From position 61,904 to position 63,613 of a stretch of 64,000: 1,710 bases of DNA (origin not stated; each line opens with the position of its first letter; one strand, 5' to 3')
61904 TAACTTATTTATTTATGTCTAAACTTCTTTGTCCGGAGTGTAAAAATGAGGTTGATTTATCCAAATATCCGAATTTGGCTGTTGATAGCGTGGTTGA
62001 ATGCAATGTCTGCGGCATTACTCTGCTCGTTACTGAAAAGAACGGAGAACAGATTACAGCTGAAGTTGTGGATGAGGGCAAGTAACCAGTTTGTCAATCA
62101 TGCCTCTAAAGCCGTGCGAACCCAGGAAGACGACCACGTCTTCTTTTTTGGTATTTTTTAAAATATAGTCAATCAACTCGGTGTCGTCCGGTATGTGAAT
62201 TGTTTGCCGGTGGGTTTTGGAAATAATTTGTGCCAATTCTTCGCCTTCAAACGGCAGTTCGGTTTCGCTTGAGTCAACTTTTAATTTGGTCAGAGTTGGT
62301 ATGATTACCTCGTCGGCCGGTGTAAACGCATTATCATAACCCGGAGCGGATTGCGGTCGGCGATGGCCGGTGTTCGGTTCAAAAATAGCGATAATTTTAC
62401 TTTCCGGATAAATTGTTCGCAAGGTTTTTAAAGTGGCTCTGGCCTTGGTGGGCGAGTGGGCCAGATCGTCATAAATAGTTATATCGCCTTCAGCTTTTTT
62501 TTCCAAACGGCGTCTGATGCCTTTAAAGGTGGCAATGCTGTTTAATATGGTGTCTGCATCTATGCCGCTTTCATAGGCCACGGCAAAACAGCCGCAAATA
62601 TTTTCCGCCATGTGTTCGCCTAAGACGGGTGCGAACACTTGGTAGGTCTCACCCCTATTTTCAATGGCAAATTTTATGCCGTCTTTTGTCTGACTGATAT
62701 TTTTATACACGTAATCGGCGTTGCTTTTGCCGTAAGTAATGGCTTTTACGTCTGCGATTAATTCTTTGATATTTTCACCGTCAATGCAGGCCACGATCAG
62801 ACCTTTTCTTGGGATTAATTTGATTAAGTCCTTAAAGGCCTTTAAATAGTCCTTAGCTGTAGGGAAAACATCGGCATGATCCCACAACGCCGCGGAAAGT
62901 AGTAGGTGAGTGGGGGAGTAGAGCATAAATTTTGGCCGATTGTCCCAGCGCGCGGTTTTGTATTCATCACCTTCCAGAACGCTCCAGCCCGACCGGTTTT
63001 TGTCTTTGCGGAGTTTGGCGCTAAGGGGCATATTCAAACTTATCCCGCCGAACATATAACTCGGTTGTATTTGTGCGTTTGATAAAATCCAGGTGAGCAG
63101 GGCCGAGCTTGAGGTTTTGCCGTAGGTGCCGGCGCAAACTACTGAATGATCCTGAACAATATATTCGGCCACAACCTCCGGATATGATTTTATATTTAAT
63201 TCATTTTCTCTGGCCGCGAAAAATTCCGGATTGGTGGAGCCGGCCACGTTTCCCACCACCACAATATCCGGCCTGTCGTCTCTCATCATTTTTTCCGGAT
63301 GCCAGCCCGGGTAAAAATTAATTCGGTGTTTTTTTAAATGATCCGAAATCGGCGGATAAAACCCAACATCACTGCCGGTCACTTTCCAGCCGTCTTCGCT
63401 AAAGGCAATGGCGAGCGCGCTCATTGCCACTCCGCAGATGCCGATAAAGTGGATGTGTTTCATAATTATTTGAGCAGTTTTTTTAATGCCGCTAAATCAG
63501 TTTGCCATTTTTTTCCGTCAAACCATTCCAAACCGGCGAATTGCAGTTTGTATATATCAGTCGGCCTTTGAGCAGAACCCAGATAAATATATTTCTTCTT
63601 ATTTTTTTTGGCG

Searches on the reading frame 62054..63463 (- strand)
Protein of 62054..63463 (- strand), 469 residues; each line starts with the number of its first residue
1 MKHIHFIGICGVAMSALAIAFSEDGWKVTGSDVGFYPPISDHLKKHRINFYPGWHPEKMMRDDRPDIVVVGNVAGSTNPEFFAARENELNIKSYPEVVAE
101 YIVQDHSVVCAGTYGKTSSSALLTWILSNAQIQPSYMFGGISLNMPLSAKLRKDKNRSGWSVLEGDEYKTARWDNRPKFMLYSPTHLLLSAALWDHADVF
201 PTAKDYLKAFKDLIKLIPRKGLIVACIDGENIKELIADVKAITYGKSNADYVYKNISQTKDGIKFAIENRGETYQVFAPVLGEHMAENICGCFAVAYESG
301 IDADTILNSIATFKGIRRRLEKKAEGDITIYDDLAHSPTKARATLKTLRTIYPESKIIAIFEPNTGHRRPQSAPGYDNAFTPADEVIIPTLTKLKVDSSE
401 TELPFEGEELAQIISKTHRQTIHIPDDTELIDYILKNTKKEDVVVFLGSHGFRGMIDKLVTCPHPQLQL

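Call 45: search_protein_families(library=pfam, proteins=[window:62054-63463:-], max_evalue=0.001)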
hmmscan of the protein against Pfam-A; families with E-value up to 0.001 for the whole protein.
window:62054-63463:- (469 aa): 3 families
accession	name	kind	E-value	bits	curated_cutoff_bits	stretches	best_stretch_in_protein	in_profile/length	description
PF08245.18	Mur_ligase_M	-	4.4e-17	63.1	24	1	111-296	2-200/200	Mur ligase middle domain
PF02875.26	Mur_ligase_C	-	5e-16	60.1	28.4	1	318-450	1-127/127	Mur ligase, glutamate ligase domain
PF01225.30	Mur_ligase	-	9.7e-15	55.2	21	1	3-102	1-91/95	Mur ligase family, catalytic domain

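Call 92: find_encoding_contigs(protein=window:62054-63463:-, flank=10000, max_places=3)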
Protein window:62054-63463:- (469 aa): 1 contig read that carries it; 1 place shown.
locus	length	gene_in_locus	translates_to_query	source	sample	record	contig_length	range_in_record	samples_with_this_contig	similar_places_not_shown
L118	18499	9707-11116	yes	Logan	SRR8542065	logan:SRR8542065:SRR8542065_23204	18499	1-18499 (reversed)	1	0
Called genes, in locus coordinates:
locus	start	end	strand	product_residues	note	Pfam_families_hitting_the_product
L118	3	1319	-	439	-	?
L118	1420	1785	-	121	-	-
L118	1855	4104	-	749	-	PF00884:Sulfatase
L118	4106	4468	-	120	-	PF02482:Ribosomal_S30AE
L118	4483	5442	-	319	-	PF01565:FAD_binding_4, PF02873:MurB_C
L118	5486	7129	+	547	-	PF02655:ATP-grasp_3 (weak), PF00293:NUDIX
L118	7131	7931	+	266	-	-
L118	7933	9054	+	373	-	PF00953:Glycos_transf_4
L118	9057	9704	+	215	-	PF04377:ATE_C (weak)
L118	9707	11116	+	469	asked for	PF01225:Mur_ligase, PF08245:Mur_ligase_M, PF02875:Mur_ligase_C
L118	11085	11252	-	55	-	PF21344:Zn_ribbon_LysW (faint)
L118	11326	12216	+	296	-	PF00291:PALP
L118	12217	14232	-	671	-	PF14885:GHL15, PF13517:FG-GAP_3 (weak)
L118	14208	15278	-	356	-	PF04055:Radical_SAM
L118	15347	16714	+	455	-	PF04932:Wzy_C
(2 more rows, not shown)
